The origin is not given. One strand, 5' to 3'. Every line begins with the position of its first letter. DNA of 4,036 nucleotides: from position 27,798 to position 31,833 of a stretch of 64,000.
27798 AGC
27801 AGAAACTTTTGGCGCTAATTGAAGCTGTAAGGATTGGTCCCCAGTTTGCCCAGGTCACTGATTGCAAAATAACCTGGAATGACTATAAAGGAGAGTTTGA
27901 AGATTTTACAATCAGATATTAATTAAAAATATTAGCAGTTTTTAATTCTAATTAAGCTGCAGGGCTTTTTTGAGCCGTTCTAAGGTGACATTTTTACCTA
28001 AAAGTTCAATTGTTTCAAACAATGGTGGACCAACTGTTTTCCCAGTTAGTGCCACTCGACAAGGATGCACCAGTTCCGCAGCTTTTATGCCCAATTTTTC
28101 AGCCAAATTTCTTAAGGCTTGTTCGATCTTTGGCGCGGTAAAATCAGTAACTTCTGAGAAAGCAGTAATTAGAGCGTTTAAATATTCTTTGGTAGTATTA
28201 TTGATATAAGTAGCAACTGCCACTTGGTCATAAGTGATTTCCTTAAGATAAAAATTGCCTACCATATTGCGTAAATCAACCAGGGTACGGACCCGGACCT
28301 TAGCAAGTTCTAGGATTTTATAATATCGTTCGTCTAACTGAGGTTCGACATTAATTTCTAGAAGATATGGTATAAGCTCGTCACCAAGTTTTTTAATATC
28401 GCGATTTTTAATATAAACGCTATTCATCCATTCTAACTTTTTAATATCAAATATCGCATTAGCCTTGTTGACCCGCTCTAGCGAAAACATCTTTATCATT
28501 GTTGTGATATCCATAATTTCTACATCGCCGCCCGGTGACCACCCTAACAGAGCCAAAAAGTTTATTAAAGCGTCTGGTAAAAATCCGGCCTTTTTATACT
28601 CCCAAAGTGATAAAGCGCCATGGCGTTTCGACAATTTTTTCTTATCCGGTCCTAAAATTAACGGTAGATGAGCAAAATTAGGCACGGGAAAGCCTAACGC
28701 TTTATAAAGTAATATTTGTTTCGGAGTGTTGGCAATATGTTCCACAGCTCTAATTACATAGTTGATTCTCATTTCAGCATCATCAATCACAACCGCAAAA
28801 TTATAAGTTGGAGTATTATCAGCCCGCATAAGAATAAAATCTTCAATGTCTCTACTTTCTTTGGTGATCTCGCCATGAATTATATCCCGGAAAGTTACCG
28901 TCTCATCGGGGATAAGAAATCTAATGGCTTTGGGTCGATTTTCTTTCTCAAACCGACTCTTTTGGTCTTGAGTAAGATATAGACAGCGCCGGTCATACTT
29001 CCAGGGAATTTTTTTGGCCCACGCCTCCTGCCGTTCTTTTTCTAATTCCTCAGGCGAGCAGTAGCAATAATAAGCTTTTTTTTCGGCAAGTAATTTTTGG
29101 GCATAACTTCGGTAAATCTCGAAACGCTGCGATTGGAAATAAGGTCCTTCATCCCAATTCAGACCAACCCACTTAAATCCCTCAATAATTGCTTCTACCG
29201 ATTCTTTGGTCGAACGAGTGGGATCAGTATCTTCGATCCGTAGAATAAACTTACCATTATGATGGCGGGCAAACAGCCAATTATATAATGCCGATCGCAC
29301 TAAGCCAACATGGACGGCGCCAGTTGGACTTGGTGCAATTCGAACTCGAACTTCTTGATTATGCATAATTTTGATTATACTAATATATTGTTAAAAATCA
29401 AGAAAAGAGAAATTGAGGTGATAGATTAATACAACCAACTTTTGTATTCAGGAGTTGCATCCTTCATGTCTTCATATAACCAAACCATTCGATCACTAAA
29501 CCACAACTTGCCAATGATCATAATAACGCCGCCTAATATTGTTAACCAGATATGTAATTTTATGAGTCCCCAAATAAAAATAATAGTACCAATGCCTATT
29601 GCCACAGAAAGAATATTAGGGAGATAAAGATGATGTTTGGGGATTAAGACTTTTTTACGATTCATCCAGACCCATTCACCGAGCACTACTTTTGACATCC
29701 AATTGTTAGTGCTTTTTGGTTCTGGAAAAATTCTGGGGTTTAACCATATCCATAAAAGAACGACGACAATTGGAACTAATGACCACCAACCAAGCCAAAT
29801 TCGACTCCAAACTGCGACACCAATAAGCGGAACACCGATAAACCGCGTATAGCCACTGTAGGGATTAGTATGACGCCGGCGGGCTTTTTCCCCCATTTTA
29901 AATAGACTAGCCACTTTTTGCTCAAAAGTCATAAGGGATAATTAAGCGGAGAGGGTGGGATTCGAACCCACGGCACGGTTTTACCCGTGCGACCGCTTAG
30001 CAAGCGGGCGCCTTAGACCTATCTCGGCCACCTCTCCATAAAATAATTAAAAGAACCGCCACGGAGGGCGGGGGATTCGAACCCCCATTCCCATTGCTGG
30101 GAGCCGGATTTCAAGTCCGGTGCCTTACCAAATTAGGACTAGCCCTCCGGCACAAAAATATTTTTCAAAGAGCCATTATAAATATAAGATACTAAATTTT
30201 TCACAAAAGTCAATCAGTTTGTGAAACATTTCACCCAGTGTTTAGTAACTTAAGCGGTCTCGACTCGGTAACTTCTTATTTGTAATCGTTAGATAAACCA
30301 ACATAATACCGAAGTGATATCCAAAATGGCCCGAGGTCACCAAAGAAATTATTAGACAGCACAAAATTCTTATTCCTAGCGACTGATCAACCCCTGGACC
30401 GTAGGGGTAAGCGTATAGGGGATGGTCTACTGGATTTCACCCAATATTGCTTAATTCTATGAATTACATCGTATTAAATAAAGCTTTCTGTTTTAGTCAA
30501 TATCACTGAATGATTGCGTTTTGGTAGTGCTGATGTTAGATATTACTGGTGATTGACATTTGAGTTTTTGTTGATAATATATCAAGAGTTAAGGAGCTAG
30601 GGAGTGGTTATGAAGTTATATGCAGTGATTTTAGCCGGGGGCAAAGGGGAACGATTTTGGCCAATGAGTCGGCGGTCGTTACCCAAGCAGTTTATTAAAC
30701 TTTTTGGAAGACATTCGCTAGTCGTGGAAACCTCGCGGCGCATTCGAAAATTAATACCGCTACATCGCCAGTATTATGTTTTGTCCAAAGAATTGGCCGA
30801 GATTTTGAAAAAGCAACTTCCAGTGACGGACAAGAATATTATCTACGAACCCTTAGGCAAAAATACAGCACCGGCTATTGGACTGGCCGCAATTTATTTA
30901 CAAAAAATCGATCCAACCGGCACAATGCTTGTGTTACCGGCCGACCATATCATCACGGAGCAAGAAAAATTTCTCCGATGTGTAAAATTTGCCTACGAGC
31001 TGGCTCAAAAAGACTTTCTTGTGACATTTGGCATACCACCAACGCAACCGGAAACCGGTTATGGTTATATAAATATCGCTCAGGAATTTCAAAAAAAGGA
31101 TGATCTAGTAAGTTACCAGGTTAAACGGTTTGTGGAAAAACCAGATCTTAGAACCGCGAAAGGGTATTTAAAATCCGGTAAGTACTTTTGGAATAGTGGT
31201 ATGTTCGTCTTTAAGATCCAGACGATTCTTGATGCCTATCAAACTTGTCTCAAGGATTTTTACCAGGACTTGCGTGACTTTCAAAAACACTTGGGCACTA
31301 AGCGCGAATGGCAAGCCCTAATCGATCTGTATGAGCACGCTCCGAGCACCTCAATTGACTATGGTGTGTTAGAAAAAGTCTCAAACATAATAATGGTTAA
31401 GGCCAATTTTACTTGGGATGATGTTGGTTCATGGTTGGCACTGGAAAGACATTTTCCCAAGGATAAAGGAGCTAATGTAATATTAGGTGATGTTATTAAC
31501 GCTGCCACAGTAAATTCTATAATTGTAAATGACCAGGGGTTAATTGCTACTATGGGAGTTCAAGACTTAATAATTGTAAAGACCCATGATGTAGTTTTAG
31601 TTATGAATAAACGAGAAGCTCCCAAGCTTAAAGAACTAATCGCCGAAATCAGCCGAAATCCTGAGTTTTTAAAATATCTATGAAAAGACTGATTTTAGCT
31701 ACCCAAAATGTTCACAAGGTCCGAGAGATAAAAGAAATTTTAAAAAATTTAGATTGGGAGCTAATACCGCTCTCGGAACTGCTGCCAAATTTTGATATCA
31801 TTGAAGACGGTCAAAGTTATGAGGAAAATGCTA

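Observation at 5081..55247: Undescribed family of GC-rich palindromic elements, one in every large intergenic gap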

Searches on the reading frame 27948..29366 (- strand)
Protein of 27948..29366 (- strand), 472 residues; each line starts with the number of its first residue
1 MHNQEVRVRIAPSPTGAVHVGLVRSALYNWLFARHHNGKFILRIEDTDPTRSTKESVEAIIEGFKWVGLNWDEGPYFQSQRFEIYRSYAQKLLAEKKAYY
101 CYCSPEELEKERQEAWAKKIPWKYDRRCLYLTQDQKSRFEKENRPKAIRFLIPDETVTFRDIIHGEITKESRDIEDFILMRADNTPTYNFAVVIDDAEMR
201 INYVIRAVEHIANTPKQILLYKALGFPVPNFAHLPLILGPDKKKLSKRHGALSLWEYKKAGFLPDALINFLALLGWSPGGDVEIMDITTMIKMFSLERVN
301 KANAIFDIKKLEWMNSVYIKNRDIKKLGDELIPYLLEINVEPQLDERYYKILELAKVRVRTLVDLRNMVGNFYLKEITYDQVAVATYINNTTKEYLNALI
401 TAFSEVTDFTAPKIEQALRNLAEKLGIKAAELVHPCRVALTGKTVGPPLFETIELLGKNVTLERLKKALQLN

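Call 65: search_protein_families(library=pfam, proteins=[window:27948-29366:-], max_evalue=0.00001)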
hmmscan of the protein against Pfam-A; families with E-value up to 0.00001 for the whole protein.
window:27948-29366:- (472 aa): 2 families
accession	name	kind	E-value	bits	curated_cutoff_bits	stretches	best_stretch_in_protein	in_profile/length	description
PF00749.27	tRNA-synt_1c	-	2.9e-103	345.5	23.4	1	5-313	1-314/314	tRNA synthetases class I (E and Q), catalytic domain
PF19269.4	Anticodon_2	-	3.9e-32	112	23.6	1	330-469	5-141/141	Anticodon binding domain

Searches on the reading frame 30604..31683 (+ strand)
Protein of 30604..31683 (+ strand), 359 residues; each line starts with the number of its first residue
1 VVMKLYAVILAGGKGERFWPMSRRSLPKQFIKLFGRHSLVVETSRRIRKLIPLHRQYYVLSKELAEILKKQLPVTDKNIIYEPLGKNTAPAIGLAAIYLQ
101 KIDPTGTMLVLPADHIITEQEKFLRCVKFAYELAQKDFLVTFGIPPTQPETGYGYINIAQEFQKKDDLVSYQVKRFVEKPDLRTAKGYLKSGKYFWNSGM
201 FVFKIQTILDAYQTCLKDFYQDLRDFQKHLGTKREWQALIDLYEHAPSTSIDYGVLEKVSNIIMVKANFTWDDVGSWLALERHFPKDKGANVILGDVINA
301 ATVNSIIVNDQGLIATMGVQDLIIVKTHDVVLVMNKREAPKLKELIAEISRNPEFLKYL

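Call 12: search_protein_families(library=pfam, proteins=[window:30604-31683:+])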
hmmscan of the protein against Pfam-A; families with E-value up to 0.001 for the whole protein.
window:30604-31683:+ (359 aa): 3 families
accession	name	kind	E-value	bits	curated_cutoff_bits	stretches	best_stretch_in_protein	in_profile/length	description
PF00483.29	NTP_transferase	-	2.5e-45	155.4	21.2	1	7-285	2-240/245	Nucleotidyl transferase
PF22640.1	ManC_GMP_beta-helix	-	2e-12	47.3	27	1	295-348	1-54/55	MannoseP isomerase/GMP-like beta-helix domain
PF12804.13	NTP_transf_3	-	1.8e-05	25.4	27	1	7-119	1-100/160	MobA-like NTP transferase domain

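Call 58: find_homologous_proteins(query=window:30604-31683:+, max_evalue=1e-80)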
Query window:30604-31683:+ (359 aa): 2521 proteins with E <= 1e-80 among 8000 candidates; the best 120 are listed.
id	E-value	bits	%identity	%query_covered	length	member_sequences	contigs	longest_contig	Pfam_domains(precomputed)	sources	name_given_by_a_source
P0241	9.1e-238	806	100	99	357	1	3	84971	PF00483.30,PF22640.2,PF12804.14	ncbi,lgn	ncbi:MAG: mannose-1-phosphate guanylyltransferase [candidate division WOR-3 bacterium]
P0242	4.1e-173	593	72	99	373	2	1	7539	PF00483.30,PF22640.2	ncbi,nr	ncbi:MAG: mannose-1-phosphate guanylyltransferase [candidate division WOR-3 bacterium]|nr:mannose-1-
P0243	7.8e-151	520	66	99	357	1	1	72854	PF00483.30,PF22640.2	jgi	jgi:mannose-1-phosphate guanylyltransferase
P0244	4.9e-143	494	61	99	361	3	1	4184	PF00483.30,PF22640.2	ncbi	ncbi:MAG: mannose-1-phosphate guanylyltransferase [candidate division WOR-3 bacterium]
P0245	2.1e-142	492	60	99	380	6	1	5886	PF00483.30,PF22640.2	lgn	-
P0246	3.1e-142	492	59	99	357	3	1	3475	PF00483.30,PF22640.2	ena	-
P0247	4.0e-141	488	62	99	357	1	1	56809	PF00483.30,PF22640.2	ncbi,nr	ncbi:MAG: sugar phosphate nucleotidyltransferase [candidate division WOR-3 bacterium]|nr:sugar phosp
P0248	1.7e-140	486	59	99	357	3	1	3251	PF00483.30,PF22640.2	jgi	-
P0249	2.0e-140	486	61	99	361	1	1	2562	PF00483.30,PF22640.2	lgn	-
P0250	1.9e-138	479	59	99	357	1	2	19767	PF00483.30,PF22640.2,PF12804.14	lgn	-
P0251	7.2e-138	477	61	99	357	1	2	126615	PF00483.30,PF22640.2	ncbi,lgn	ncbi:MAG: mannose-1-phosphate guanylyltransferase [candidate division WOR-3 bacterium]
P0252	7.6e-138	477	58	99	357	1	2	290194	PF00483.30,PF22640.2,PF12804.14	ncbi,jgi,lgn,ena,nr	ncbi:MAG: mannose-1-phosphate guanylyltransferase [Candidatus Latescibacteria bacterium]|nr:mannose-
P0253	2.7e-137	476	59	99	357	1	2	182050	PF00483.30,PF22640.2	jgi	jgi:mannose-1-phosphate guanylyltransferase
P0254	5.5e-136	471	59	99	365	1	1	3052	PF00483.30,PF22640.2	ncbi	-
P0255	1.0e-135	470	61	99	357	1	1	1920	PF00483.30,PF22640.2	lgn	-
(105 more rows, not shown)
